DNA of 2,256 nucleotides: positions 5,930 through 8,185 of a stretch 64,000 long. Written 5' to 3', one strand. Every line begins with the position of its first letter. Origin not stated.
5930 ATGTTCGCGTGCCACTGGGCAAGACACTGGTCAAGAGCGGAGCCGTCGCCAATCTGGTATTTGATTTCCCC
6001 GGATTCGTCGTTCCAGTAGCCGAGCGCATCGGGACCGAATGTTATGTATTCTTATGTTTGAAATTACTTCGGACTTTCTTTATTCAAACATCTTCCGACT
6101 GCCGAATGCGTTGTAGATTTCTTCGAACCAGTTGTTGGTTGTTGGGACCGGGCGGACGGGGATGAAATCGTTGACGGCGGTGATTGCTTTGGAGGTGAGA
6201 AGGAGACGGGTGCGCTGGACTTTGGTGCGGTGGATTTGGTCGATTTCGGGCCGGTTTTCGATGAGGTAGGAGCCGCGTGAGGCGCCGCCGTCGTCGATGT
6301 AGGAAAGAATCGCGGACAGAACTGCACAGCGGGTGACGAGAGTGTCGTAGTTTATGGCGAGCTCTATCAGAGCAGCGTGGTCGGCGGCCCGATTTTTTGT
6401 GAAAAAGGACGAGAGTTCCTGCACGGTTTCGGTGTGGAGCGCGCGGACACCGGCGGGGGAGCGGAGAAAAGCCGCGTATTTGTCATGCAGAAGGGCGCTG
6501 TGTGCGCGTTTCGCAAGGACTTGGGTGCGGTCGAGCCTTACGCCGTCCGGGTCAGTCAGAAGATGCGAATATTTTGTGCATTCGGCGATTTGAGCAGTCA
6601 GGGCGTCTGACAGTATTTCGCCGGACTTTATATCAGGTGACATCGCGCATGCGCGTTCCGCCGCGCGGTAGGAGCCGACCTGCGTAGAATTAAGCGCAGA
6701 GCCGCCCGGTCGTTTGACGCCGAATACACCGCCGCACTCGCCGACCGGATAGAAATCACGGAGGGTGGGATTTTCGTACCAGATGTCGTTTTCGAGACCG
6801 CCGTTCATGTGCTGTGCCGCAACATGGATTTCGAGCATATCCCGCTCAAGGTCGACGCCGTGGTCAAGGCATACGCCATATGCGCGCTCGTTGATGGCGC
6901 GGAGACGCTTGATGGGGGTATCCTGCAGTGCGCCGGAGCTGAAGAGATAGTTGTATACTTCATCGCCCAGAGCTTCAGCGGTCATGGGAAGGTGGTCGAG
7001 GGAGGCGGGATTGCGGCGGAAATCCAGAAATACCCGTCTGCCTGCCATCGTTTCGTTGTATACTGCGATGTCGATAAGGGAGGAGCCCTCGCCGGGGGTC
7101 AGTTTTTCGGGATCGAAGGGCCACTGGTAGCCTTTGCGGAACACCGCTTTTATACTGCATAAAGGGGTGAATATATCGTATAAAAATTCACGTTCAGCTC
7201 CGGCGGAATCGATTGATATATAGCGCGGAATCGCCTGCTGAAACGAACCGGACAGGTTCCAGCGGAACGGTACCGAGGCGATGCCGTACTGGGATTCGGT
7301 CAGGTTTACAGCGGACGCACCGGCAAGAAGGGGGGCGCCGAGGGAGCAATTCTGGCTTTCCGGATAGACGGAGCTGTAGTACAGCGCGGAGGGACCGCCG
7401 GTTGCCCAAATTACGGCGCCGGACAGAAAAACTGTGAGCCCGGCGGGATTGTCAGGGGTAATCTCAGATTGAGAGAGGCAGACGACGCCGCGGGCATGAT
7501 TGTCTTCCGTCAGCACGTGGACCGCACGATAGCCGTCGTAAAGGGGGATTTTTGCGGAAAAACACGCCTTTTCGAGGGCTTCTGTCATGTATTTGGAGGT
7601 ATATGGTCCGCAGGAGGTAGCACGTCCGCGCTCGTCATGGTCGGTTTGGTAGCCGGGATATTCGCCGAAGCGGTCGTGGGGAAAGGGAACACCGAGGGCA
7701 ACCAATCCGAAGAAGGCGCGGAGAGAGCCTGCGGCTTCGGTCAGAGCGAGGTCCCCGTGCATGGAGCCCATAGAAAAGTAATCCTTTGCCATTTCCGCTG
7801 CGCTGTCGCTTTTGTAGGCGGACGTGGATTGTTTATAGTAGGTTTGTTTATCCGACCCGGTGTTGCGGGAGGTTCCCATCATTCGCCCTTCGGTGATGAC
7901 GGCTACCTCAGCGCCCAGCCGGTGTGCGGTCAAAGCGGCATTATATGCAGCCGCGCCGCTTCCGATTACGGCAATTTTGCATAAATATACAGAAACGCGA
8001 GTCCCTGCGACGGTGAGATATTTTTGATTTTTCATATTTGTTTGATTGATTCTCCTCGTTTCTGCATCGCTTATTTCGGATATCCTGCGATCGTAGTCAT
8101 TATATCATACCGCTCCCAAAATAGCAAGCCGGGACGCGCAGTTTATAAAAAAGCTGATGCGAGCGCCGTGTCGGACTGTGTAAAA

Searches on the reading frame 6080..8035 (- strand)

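Call 83: search_protein_families(library=pfam, proteins=[window:6080-8035:-], max_evalue=0.001)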
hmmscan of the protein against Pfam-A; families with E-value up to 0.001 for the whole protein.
window:6080-8035:- (651 aa): 4 families
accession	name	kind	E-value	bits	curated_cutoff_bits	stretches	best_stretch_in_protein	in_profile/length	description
PF00890.30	FAD_binding_2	-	4.7e-14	52.8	20.4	1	21-279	2-284/414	FAD binding domain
PF07992.20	Pyr_redox_2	-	1.9e-05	24.7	26.1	1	20-56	2-38/291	Pyridine nucleotide-disulphide oxidoreductase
PF01262.27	AlaDh_PNT_C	-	2.7e-05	24.1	23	1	7-47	17-57/214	Alanine dehydrogenase/PNT, C-terminal domain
PF12831.13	FAD_oxidored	-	0.00018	21.4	27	1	21-186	2-126/416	FAD dependent oxidoreductase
